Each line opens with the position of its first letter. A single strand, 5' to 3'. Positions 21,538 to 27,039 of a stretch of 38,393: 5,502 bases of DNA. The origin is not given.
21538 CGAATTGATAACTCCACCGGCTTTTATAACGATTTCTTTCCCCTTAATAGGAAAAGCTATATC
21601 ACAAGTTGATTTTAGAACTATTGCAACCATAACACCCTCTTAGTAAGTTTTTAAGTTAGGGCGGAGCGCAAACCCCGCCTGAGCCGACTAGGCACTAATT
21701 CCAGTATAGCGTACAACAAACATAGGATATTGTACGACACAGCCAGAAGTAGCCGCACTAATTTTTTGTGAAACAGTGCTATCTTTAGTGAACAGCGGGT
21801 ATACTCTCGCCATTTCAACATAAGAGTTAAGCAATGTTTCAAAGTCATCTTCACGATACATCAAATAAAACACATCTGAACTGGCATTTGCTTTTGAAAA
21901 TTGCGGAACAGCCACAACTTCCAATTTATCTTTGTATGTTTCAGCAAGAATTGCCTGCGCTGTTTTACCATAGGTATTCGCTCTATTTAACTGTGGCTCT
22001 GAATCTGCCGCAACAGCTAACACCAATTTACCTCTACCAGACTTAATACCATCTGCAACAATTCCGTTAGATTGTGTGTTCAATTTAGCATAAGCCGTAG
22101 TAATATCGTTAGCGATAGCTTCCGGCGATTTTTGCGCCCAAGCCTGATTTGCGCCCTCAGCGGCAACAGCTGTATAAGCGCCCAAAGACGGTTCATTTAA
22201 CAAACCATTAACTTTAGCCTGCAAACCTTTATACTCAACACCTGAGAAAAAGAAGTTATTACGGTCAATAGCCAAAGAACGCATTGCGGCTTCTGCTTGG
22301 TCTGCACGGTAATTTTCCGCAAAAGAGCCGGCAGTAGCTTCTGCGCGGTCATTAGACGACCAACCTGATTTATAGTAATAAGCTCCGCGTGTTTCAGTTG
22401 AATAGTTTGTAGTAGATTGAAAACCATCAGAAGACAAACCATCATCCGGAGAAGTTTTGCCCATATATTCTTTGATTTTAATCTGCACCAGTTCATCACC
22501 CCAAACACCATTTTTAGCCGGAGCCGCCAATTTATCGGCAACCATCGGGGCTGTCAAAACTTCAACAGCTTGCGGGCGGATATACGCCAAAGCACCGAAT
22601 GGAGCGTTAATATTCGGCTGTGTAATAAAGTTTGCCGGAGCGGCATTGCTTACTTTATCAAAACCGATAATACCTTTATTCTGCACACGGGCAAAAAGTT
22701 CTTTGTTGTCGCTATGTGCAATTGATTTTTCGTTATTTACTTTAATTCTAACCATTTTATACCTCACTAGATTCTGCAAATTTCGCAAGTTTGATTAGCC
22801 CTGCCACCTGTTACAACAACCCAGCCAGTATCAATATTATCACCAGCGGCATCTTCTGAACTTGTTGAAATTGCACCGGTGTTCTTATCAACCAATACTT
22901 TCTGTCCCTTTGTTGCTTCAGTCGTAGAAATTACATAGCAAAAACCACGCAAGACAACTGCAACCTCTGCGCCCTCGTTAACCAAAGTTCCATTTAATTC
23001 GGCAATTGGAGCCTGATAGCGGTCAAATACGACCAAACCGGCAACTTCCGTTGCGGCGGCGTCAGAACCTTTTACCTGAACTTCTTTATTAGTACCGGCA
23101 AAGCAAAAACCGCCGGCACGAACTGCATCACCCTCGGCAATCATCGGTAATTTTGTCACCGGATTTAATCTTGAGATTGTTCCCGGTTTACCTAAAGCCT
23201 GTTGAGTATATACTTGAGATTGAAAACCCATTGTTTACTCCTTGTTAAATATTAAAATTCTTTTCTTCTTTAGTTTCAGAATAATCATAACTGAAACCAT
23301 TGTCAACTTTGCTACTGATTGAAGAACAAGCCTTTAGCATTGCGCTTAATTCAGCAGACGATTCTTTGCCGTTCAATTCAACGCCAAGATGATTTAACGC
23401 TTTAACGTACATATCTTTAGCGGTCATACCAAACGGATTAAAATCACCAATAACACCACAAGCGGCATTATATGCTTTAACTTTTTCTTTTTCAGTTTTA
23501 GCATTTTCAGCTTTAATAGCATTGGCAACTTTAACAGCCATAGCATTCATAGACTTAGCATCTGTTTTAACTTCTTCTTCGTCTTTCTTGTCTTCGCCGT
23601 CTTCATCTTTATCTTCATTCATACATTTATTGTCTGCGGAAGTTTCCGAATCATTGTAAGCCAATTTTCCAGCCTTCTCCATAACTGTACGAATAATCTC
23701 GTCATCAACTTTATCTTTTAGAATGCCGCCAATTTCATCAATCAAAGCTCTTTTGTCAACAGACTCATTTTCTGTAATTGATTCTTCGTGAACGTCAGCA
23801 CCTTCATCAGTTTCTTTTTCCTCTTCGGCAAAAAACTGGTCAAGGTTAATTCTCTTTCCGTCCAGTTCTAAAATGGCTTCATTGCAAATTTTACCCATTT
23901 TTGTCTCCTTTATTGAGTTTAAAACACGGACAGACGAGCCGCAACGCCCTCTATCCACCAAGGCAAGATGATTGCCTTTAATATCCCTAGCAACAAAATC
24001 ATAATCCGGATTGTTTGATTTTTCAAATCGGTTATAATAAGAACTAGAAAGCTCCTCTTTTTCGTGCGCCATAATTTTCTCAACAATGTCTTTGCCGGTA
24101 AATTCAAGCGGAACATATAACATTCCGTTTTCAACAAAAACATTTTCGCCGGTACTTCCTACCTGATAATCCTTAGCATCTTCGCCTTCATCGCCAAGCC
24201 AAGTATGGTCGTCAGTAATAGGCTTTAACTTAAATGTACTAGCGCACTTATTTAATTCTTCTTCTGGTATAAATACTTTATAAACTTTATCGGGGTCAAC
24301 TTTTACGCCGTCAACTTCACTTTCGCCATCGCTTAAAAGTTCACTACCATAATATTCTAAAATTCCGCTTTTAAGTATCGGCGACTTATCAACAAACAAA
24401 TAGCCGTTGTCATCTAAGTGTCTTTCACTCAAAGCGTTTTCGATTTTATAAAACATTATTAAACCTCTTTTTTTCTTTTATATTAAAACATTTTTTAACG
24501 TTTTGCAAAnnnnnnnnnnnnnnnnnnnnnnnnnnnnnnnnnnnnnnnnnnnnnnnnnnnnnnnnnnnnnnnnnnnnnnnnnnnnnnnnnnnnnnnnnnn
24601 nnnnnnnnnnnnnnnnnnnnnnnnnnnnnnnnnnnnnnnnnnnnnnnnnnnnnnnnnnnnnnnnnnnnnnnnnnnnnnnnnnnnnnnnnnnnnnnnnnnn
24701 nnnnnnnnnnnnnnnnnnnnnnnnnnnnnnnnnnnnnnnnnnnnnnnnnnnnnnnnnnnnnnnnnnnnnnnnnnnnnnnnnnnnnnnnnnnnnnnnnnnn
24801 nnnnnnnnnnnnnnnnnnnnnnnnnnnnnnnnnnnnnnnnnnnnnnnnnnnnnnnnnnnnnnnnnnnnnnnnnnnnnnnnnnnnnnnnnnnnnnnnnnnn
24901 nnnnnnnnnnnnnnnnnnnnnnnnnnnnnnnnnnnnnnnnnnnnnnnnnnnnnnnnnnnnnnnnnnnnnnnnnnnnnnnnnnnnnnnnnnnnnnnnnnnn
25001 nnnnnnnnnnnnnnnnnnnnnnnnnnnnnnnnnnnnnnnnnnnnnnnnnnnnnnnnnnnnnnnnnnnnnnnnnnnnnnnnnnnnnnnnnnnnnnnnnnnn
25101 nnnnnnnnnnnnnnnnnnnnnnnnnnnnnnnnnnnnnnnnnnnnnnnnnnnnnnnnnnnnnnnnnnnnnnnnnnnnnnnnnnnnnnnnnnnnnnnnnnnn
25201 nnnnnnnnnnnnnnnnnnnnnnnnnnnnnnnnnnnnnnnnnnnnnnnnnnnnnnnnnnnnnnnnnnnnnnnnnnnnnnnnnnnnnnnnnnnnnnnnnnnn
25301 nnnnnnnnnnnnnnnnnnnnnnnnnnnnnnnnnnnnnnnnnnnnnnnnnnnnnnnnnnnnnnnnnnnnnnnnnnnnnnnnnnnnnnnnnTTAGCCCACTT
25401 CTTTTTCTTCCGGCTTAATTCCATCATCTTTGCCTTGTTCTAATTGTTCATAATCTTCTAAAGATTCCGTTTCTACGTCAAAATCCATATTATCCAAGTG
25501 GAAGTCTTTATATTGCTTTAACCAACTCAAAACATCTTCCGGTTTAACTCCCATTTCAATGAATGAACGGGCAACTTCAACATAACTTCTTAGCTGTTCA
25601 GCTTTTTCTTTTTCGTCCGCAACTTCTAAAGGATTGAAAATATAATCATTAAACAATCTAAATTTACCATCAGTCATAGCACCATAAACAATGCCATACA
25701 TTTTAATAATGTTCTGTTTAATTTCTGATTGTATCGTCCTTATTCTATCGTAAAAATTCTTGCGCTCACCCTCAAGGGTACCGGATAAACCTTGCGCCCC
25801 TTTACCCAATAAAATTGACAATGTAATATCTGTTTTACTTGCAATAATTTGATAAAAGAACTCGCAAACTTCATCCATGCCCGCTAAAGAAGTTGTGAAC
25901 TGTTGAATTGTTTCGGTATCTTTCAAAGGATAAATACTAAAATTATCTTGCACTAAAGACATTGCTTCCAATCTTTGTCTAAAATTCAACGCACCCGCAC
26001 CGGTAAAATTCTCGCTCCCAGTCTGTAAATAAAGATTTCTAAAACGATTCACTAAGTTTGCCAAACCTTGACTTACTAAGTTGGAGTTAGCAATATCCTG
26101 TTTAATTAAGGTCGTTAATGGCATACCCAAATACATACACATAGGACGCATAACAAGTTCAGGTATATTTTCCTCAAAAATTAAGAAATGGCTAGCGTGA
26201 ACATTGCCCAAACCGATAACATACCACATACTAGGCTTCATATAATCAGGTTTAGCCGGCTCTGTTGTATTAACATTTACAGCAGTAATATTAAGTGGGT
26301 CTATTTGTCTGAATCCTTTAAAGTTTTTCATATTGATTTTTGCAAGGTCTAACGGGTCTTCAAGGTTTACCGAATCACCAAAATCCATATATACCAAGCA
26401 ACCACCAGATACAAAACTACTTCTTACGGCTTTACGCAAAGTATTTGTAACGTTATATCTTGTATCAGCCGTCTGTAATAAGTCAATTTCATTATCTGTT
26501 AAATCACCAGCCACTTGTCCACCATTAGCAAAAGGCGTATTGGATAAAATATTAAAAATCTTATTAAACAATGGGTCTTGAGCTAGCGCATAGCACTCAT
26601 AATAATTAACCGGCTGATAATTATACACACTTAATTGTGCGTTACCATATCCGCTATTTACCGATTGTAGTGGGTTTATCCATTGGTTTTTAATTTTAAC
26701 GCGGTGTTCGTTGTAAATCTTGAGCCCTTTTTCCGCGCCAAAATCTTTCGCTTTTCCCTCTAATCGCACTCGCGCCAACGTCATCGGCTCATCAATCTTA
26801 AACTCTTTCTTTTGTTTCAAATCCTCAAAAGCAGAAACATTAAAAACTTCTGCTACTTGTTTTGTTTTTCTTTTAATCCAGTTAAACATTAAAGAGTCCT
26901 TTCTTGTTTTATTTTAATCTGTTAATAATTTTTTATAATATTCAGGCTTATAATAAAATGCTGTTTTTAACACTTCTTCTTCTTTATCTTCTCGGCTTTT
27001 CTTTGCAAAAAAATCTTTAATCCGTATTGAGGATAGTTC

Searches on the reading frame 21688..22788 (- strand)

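Call 46: search_protein_families(library=phrogs, proteins=[window:21688-22788:-], max_evalue=0.00001)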
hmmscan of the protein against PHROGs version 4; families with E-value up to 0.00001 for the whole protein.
window:21688-22788:- (366 aa): 1 family
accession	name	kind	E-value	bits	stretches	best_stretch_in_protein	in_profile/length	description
phrog_264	-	head and packaging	4.2e-35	122.2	1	56-364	24-321/321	major head protein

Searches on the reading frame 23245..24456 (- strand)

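Call 46: search_protein_families(library=phrogs, proteins=[window:23245-24456:-], max_evalue=0.00001)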
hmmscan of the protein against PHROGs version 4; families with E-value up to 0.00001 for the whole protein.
window:23245-24456:- (403 aa): 7 families
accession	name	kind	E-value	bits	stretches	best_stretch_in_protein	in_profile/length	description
phrog_2229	-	head and packaging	1.7e-44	153.9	1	10-398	14-415/428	head maturation protease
phrog_3778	-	head and packaging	1.7e-38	133.9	1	8-384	155-564/593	head maturation protease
phrog_530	-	head and packaging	2.1e-38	133.5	1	7-380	27-341/390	head maturation protease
phrog_12864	-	head and packaging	4.5e-37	129.2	1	9-241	37-268/468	head maturation protease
phrog_30637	-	unknown function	1.4e-22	80.4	1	10-178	737-903/1119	-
phrog_16985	-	unknown function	8.8e-11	42.6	1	17-307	18-271/436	-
phrog_1961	-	unknown function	1.4e-09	38.6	1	12-318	13-326/417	-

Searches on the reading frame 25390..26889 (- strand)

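Call 46: search_protein_families(library=phrogs, proteins=[window:25390-26889:-], max_evalue=0.00001)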
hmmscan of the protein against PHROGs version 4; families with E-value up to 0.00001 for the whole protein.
window:25390-26889:- (499 aa): 6 families
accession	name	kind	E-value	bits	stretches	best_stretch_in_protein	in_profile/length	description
phrog_146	-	head and packaging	4.7e-55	188.6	1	74-473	27-440/587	portal protein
phrog_15528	-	head and packaging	3.4e-27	96.2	1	102-465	70-458/794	portal protein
phrog_4660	-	head and packaging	2.1e-24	86.9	1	89-460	103-479/765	minor head protein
phrog_12751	-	unknown function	3e-07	30.9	1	323-439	83-199/283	-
phrog_30637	-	unknown function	3.2e-07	29.6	1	253-471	28-251/1119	-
phrog_15615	-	head and packaging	3.7e-06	27.5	1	104-238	43-177/194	virion structural protein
